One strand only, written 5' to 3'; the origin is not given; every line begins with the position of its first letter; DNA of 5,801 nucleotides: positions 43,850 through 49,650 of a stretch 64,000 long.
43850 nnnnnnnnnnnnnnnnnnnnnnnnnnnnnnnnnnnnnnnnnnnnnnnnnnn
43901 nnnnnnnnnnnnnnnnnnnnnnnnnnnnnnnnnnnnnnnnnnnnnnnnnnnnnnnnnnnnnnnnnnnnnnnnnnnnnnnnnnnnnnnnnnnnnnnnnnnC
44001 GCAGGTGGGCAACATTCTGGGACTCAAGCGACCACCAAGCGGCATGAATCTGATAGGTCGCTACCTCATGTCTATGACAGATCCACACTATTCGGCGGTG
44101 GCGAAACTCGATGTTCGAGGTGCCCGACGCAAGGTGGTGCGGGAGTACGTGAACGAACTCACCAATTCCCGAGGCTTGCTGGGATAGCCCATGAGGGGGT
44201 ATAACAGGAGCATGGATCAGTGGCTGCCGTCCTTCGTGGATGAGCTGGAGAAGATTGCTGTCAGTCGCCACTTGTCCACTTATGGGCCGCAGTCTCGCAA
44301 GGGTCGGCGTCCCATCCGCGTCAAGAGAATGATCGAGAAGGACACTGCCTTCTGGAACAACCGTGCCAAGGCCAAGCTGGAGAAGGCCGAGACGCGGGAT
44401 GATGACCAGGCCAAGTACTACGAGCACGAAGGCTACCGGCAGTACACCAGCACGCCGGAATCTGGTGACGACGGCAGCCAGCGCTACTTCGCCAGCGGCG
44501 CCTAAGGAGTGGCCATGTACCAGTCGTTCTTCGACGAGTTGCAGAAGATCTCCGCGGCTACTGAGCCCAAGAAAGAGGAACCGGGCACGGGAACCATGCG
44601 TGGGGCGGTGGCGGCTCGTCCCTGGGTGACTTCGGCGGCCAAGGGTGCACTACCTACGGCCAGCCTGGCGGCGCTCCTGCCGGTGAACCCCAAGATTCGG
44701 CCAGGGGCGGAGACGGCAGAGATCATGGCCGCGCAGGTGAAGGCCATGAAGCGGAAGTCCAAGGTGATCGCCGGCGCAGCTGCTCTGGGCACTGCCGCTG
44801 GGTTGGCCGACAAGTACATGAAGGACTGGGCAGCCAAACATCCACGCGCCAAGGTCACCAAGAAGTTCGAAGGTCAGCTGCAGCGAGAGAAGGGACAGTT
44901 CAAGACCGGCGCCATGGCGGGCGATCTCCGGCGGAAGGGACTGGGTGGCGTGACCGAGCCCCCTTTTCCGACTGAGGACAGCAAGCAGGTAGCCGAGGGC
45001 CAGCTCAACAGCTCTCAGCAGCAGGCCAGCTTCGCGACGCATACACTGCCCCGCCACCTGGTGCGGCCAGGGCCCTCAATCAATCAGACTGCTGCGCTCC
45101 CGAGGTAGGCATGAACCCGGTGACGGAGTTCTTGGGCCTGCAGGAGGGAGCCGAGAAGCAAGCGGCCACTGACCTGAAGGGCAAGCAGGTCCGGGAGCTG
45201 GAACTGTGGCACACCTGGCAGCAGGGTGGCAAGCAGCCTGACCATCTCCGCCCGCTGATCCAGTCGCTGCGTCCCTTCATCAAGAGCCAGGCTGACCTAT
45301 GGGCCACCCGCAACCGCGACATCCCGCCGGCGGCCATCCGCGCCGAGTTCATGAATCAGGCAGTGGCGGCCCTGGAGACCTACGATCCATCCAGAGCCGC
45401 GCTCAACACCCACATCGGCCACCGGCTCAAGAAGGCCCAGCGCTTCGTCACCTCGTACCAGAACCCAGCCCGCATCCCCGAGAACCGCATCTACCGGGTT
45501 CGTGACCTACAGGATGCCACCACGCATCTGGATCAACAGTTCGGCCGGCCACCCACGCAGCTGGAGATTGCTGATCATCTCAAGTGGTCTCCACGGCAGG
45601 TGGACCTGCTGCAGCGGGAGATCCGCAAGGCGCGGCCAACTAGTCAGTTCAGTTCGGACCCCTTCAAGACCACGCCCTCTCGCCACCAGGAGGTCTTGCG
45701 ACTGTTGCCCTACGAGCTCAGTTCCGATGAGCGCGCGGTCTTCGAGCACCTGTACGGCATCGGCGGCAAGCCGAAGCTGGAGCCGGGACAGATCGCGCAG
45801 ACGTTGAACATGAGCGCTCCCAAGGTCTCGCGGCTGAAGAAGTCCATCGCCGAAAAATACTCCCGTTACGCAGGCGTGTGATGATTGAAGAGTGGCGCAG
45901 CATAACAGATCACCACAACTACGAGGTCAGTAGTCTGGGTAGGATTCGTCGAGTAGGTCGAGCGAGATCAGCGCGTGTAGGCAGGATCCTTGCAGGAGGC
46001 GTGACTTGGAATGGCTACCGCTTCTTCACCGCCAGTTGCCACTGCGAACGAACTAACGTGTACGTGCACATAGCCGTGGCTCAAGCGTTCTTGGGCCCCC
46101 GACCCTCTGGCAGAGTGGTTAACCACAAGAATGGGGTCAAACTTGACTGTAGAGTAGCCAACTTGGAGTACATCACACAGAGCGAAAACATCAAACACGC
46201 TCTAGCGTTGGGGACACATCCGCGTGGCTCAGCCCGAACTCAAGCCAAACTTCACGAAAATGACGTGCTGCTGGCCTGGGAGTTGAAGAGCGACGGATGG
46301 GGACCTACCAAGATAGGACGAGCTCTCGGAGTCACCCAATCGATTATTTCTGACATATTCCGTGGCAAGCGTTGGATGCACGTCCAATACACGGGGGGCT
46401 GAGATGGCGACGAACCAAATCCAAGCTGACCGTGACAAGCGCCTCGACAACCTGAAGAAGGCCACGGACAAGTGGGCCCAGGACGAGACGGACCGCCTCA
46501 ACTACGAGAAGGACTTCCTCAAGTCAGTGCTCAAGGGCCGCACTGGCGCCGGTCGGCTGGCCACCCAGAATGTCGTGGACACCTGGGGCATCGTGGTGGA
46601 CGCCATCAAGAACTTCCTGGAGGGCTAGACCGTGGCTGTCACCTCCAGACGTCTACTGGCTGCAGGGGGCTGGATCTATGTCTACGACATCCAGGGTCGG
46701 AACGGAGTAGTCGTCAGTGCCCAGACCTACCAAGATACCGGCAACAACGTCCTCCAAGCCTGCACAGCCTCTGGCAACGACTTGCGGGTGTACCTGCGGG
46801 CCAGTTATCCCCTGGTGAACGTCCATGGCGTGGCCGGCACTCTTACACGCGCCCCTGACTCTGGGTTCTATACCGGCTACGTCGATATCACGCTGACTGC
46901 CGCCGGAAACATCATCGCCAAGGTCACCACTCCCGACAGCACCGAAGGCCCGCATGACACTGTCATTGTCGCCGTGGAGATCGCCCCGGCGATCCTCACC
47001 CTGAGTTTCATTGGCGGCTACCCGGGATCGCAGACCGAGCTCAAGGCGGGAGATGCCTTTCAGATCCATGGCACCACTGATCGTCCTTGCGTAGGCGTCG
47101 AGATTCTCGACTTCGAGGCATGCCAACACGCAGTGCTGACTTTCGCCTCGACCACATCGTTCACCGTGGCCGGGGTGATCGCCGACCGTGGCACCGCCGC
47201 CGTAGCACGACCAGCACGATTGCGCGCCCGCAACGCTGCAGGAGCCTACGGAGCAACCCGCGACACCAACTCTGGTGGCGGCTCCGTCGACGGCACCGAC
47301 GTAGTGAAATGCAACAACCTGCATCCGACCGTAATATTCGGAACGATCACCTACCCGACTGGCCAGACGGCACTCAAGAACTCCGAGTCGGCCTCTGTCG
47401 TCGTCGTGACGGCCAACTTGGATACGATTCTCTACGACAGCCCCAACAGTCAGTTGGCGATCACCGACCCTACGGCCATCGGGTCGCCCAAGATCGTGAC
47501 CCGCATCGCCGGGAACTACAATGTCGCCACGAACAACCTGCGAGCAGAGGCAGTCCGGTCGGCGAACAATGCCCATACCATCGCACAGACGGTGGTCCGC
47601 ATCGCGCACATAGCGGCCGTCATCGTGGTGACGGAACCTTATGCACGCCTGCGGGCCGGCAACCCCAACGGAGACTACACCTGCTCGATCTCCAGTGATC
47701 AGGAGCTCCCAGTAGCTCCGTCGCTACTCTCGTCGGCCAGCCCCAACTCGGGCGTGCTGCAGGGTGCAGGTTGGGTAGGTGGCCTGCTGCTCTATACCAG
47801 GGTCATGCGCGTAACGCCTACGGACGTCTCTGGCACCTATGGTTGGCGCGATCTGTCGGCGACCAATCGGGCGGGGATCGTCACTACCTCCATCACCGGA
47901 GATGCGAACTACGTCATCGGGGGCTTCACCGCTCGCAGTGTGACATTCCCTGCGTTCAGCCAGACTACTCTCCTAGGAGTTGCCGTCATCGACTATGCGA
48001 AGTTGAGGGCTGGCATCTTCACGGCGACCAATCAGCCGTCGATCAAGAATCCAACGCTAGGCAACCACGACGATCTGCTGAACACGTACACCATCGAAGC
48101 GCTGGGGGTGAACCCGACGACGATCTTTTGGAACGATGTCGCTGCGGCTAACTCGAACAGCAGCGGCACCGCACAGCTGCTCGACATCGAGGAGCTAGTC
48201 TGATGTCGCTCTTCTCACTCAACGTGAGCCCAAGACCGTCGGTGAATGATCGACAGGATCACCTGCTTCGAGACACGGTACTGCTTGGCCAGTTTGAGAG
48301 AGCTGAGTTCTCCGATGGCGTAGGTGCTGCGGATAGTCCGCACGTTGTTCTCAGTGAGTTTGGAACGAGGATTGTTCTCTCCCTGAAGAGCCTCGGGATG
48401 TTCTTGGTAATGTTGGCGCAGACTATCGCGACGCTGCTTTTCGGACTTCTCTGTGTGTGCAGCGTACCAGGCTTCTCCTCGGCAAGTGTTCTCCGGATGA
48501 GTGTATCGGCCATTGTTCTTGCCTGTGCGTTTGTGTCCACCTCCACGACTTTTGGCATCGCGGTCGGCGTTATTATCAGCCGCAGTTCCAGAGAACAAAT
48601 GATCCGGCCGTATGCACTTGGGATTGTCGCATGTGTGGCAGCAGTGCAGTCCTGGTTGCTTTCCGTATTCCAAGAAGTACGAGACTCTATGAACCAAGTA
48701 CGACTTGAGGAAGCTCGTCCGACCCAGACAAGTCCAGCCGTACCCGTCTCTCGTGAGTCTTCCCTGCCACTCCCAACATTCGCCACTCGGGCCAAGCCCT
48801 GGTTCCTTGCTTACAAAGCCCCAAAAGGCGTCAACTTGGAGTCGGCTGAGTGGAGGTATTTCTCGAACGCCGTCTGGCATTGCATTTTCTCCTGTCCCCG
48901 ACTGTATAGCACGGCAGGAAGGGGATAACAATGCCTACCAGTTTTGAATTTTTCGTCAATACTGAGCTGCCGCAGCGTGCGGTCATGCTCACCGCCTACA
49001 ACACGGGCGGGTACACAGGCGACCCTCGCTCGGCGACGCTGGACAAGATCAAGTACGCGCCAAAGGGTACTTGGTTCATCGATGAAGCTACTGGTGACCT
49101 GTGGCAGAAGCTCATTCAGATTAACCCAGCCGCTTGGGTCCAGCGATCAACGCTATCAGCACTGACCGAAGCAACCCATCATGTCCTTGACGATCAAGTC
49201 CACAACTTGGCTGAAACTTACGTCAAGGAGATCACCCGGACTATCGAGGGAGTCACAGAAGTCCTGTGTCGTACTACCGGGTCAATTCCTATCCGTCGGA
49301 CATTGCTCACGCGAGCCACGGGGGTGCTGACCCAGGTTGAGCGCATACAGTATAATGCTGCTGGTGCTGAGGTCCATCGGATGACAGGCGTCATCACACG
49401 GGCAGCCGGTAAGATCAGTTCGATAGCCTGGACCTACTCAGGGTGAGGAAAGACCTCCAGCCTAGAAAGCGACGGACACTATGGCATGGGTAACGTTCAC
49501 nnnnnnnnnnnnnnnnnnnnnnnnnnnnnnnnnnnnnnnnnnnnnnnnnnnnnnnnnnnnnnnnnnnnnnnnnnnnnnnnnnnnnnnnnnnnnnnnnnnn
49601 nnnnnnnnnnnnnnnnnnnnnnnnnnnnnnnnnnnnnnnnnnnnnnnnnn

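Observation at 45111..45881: Sigma-70-family factor gene inside the tail-morphogenesis block, followed by a homing endonuclease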

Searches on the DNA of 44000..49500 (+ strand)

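Call 6: search_dna_similar(query=window:44000-49500:+, collection=phages, mode=near, max_rows=15)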
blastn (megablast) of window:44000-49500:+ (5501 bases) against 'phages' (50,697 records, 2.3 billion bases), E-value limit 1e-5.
No match.
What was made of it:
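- Tried and rejected: Near-DNA search against phage genomes: no match (call 6).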
